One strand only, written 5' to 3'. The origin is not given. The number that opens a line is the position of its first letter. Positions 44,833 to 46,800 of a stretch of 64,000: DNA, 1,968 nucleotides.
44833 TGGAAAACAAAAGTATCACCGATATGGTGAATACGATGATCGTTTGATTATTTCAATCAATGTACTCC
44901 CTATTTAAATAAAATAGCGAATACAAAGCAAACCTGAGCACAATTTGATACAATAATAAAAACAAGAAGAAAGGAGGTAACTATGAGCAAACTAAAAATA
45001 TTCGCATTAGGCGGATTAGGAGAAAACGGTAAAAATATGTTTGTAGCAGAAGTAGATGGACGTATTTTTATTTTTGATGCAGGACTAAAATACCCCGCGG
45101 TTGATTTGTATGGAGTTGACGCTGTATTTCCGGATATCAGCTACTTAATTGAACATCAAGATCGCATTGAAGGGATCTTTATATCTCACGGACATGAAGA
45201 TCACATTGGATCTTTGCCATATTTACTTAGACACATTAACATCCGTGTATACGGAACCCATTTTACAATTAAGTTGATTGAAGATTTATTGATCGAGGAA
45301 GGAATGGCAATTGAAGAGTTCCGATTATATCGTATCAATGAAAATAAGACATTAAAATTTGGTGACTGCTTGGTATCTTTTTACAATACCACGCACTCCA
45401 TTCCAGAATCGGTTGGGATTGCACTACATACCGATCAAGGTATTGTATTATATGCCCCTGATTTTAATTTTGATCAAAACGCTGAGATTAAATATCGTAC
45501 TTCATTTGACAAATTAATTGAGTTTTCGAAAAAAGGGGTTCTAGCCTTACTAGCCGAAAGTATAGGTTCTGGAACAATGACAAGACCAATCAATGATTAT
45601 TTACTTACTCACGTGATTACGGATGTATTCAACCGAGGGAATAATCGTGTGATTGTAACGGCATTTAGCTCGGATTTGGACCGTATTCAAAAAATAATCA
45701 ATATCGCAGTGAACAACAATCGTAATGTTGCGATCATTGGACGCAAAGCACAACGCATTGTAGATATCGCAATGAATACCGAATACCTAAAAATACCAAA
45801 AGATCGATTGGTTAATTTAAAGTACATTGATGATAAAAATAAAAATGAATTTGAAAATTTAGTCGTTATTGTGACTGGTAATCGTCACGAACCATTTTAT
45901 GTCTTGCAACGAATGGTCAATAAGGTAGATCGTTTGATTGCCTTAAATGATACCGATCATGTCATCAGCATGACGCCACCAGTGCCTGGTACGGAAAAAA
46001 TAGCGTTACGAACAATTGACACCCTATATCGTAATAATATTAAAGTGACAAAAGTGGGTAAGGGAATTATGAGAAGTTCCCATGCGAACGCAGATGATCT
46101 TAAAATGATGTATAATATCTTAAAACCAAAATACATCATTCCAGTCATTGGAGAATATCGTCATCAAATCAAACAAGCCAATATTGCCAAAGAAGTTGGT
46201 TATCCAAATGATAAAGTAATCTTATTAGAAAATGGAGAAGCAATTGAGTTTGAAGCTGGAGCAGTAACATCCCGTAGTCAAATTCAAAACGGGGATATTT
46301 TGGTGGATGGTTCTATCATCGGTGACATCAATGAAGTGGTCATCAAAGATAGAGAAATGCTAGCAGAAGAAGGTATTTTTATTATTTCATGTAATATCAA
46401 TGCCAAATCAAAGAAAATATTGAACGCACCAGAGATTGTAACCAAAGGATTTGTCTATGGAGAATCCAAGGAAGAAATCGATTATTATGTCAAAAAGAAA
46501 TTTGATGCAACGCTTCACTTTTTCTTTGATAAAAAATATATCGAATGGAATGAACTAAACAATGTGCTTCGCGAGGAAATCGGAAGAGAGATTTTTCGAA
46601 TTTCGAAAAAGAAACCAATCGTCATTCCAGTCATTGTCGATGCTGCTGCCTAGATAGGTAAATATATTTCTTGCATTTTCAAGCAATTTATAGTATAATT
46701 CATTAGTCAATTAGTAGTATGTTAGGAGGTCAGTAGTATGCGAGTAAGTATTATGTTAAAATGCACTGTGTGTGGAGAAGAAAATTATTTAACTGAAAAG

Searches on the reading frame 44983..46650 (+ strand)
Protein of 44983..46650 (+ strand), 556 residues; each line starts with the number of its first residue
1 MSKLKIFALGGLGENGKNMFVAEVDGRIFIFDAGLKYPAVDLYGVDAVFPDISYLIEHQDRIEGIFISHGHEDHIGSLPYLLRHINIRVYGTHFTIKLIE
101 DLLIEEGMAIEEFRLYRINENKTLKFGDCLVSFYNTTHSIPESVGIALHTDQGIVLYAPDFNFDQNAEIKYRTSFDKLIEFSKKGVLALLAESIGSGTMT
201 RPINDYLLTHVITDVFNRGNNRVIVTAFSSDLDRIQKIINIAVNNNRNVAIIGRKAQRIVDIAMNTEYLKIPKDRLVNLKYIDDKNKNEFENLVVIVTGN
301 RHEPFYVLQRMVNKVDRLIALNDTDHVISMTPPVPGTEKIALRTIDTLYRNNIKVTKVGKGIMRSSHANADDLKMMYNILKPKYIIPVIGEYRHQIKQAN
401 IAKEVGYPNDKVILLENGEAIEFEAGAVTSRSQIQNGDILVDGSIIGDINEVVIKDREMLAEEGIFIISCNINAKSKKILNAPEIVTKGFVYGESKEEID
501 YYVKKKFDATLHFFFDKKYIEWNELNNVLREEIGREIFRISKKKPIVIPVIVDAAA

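Call 74: search_protein_families(library=ncbifam, proteins=[window:44983-46650:+], max_evalue=1e-10)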
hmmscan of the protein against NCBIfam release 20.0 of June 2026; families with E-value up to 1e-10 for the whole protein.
window:44983-46650:+ (556 aa): 2 families
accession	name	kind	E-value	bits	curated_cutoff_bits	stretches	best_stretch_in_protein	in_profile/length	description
TIGR00649.1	MG423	subfamily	1.2e-143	479.4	400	1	4-551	1-545/546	RNase J family beta-CASP ribonuclease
NF047419.1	RNase_J1_RnjA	exception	9.9e-140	466.8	820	1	4-553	2-548/549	ribonuclease J1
